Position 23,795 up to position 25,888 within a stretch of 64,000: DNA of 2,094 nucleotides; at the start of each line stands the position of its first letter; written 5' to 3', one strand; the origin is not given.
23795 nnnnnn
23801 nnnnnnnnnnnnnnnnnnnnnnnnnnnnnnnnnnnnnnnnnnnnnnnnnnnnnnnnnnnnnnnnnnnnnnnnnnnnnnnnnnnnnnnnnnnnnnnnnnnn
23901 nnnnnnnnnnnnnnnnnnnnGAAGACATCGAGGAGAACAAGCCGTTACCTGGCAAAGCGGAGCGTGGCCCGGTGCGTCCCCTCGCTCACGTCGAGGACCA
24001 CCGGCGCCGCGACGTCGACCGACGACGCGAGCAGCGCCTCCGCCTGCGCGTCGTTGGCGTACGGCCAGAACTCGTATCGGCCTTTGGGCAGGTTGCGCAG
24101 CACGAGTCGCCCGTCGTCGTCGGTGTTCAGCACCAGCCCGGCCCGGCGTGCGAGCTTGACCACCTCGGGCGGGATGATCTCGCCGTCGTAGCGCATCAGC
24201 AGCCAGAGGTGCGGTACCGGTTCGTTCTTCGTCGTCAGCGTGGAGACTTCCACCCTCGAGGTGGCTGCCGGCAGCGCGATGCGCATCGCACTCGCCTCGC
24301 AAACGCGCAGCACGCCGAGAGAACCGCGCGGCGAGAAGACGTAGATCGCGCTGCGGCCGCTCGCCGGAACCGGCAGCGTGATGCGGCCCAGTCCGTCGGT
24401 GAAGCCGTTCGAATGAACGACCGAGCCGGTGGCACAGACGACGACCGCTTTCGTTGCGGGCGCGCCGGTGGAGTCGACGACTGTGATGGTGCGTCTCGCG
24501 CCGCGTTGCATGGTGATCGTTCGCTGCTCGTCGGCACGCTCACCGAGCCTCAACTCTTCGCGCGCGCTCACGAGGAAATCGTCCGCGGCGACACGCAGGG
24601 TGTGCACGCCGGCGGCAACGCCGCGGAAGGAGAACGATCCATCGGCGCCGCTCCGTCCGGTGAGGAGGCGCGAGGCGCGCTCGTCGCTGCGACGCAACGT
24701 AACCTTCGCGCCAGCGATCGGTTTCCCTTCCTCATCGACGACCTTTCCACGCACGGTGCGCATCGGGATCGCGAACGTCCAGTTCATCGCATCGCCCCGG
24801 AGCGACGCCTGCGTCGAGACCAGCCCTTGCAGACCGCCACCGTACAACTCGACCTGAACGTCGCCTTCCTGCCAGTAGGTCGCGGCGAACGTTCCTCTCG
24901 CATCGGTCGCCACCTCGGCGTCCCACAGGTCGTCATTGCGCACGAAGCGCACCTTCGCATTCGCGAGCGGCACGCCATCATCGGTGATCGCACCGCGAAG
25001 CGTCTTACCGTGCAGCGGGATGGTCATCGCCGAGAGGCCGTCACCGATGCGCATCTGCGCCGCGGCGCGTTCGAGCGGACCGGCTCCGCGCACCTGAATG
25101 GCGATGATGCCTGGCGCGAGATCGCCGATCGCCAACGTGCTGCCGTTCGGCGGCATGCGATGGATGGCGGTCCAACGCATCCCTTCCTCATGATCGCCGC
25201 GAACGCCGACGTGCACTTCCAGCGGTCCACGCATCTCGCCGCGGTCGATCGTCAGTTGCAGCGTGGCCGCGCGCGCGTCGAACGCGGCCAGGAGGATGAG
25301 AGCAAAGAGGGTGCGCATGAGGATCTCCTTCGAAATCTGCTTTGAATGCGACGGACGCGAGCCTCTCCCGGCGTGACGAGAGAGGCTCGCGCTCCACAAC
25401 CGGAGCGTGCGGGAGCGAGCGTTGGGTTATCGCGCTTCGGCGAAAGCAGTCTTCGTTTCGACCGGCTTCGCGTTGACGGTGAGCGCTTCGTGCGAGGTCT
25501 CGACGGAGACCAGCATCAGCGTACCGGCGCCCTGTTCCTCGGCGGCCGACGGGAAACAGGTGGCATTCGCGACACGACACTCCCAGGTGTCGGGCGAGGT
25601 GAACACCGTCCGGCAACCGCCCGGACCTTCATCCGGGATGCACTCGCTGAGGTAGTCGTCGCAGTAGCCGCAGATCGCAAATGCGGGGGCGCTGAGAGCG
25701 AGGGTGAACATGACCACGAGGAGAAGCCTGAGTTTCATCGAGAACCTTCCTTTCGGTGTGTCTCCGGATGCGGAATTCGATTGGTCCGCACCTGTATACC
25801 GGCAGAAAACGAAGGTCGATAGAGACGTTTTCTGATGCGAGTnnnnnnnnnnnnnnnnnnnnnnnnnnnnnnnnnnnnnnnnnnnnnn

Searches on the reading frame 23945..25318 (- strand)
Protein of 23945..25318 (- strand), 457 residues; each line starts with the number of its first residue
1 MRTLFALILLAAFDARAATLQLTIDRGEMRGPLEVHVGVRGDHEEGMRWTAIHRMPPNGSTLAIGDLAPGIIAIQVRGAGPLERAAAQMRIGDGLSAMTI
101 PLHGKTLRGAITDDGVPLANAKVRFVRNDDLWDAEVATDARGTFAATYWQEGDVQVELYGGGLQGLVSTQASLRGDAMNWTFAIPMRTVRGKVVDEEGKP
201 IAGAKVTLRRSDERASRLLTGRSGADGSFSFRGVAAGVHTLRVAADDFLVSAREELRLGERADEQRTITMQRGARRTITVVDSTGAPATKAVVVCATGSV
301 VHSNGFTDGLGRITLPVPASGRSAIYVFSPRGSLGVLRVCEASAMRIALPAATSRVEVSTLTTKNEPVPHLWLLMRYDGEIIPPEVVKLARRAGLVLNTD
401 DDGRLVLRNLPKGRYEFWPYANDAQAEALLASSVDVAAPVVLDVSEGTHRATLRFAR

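Call 3: search_protein_families(library=pfam, proteins=[window:23948-25318:-], max_evalue=1)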
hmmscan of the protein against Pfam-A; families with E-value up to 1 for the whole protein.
seq(457 aa): 21 families
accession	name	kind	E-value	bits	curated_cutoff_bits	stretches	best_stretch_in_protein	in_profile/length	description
PF13620.12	CarboxypepD_reg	-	2.6e-28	98.6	32.3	3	188-271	1-82/82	Carboxypeptidase regulatory-like domain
PF02369.22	Big_1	-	7.5e-09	36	34.9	1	188-244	20-79/93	Bacterial Ig-like domain (group 1)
PF13715.12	CarbopepD_reg_2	-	4e-08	33.6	32.2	1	189-244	1-51/88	CarboxypepD_reg-like domain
PF17802.7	SpaA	-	7.7e-08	32.8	23.1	1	192-242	6-57/91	Prealbumin-like fold domain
PF10670.15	DUF4198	-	9.7e-08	32.8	34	2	196-243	155-205/209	Domain of unknown function (DUF4198)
PF20598.4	DUF6795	-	4e-07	30.7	27.4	2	108-145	2-42/103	Domain of unknown function (DUF6795)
PF07210.18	DUF1416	-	8.2e-06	26.1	23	1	106-153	21-67/97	Protein of unknown function (DUF1416)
PF17210.9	SdrD_B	-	2.5e-05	24.9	29.7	1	195-250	18-71/112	SdrD B-like domain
PF24107.1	DUF7382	-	5.6e-05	23.4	27.4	1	189-228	22-61/65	Domain of unknown function (DUF7382)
PF24025.1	Ig_DR_A0283-like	-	0.00021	22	27.1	1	192-271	12-93/102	DR_A0283-like, Ig-like domain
PF11974.14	bMG3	-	0.00022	21.5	34.9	1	197-254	24-76/103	Bacterial alpha-2-macroglobulin MG3 domain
PF09430.16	EMC7_beta-sandw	-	0.00035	21.2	26.6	1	201-248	7-50/122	ER membrane protein complex subunit 7, beta-sandwich domain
PF00775.27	Dioxygenase_C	-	0.00071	19.5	27.3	1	188-214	31-57/182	Dioxygenase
PF25020.1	TTR_TEN1-4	-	0.0048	17.2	27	1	188-249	8-65/86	Teneurin TTR-like domain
PF15976.11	CooC_C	-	0.0066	16.9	29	1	186-207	16-37/93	CS1-pili formation C-terminal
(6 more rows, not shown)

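Call 18: search_protein_families(library=ncbifam, proteins=[window:23945-25318:-], max_evalue=1)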
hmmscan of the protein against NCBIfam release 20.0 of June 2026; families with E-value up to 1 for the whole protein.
window:23945-25318:- (457 aa): 6 families
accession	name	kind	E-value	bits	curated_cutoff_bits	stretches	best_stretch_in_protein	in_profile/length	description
NF052345.1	S_layer_anammox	exception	2e-06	25.5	1400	1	187-305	1313-1429/1596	Kustd1514 family S-layer glycoprotein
TIGR04134.1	lipo_with_rSAM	hypoth_equivalog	7.2e-06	26.1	39.8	1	188-248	41-107/150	radical SAM-associated putative lipoprotein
NF058648.1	ECF_sub_HI1622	equivalog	1.9e-05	24.7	100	1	187-245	25-82/180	NikL family nickel/cobalt ECF transporter subunit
NF052230.1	T9SS_PorE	exception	0.004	15.5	600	1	173-269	407-500/648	PorE family type IX secretion system protein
TIGR04056.1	OMP_RagA_SusC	subfamily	0.043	12.1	368.25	1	187-209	1-23/981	SusC/RagA family TonB-linked outer membrane protein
TIGR02439.1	catechol_proteo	equivalog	0.063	12.2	392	1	188-212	130-154/285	catechol 1,2-dioxygenase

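Call 71: search_protein_families(library=padloc, proteins=[window:23945-25318:-], max_evalue=0.01)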
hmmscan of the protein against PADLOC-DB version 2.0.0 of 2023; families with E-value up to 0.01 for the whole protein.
window:23945-25318:- (457 aa): 0 families

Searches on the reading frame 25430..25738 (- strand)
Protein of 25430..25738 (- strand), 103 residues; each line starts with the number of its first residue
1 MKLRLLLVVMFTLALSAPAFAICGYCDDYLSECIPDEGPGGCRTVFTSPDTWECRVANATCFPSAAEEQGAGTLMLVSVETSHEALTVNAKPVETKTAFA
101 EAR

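Call 3: search_protein_families(library=pfam, proteins=[window:25430-25738:-], max_evalue=1)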
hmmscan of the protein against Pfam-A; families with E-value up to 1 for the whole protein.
seq(103 aa): 0 families

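Call 9: find_homologous_proteins(query=window:25430-25738:-, max_evalue=0.01)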
Query seq(103 aa) (103 aa): 4 proteins with E <= 0.01 among 5 candidates.
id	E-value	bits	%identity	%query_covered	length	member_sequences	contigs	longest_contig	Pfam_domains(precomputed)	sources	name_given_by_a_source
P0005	5.6e-63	227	100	100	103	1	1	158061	-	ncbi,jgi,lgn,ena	ncbi:MAG TPA: hypothetical protein VGF48_21625 [Thermoanaerobaculia bacterium]|jgi:hypothetical prot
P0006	1.5e-37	146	67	86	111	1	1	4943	-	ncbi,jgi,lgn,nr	ncbi:MAG: hypothetical protein QOH21_2071 [Acidobacteriota bacterium]|jgi:hypothetical protein|nr:hy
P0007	1.1e-11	63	45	84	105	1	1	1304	-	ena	-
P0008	8.1e-11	60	46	91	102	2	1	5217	-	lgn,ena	-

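Call 13: find_encoding_contigs(protein=P0006, flank=8000)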
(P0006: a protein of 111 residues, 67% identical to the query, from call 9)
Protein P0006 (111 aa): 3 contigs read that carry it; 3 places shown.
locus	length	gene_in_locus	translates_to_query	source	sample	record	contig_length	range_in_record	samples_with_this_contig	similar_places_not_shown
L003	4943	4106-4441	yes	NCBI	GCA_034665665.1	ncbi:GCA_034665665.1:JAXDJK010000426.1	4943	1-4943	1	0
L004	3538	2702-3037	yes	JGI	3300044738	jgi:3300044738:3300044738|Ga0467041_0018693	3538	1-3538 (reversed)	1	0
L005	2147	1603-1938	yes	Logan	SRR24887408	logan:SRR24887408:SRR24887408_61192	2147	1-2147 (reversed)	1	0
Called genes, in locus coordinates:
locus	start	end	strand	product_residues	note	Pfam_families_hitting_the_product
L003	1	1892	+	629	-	PF01043:SecA_PP_bind, PF07517:SecA_DEAD, PF21090:P-loop_SecA, PF07516:SecA_SW, PF02810:SEC-C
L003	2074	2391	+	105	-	PF01909:NTP_transf_2, PF18765:Polbeta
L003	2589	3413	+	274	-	PF03446:NAD_binding_2 (weak), PF03807:F420_oxidored, PF14748:P5CR_dimer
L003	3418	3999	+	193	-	PF12867:DinB_2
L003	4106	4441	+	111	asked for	-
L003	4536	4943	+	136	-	?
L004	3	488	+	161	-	?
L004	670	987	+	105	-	PF01909:NTP_transf_2, PF18765:Polbeta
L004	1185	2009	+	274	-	PF03446:NAD_binding_2 (weak), PF03807:F420_oxidored, PF14748:P5CR_dimer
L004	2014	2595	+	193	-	PF12867:DinB_2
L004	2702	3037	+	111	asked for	-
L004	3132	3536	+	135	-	?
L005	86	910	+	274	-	PF03446:NAD_binding_2 (weak), PF03807:F420_oxidored, PF14748:P5CR_dimer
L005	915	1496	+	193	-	PF12867:DinB_2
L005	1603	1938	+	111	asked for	-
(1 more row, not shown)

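Call 14: find_encoding_contigs(protein=P0008, flank=8000)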
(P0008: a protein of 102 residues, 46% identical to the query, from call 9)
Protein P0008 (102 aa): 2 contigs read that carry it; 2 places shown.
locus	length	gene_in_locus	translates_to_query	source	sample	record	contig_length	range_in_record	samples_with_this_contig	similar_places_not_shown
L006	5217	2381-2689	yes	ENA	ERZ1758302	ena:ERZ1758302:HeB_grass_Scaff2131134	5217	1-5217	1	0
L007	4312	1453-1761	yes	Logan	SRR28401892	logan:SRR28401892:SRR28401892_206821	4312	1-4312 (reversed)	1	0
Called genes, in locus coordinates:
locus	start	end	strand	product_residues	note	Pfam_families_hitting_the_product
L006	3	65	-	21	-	?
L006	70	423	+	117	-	PF14748:P5CR_dimer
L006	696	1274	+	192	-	PF12867:DinB_2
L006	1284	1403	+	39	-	-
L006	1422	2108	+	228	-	-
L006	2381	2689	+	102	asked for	-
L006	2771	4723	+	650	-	PF02369:Big_1 (faint), PF13715:CarbopepD_reg_2 (faint), PF13620:CarboxypepD_reg, PF17210:SdrD_B (weak)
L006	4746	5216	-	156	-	?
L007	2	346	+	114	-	?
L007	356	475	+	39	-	-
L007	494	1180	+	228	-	-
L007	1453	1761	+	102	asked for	-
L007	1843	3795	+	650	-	PF02369:Big_1 (faint), PF13715:CarbopepD_reg_2 (faint), PF13620:CarboxypepD_reg, PF17210:SdrD_B (weak)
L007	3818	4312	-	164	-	?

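Call 18: search_protein_families(library=ncbifam, proteins=[P0005], max_evalue=1)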
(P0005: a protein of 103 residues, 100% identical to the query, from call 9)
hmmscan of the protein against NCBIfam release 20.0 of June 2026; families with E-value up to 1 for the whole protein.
P0005 (103 aa): 0 families

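Call 71: search_protein_families(library=padloc, proteins=[P0005], max_evalue=0.01)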
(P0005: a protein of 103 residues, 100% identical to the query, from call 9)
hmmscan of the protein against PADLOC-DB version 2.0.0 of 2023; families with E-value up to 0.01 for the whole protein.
P0005 (103 aa): 0 families
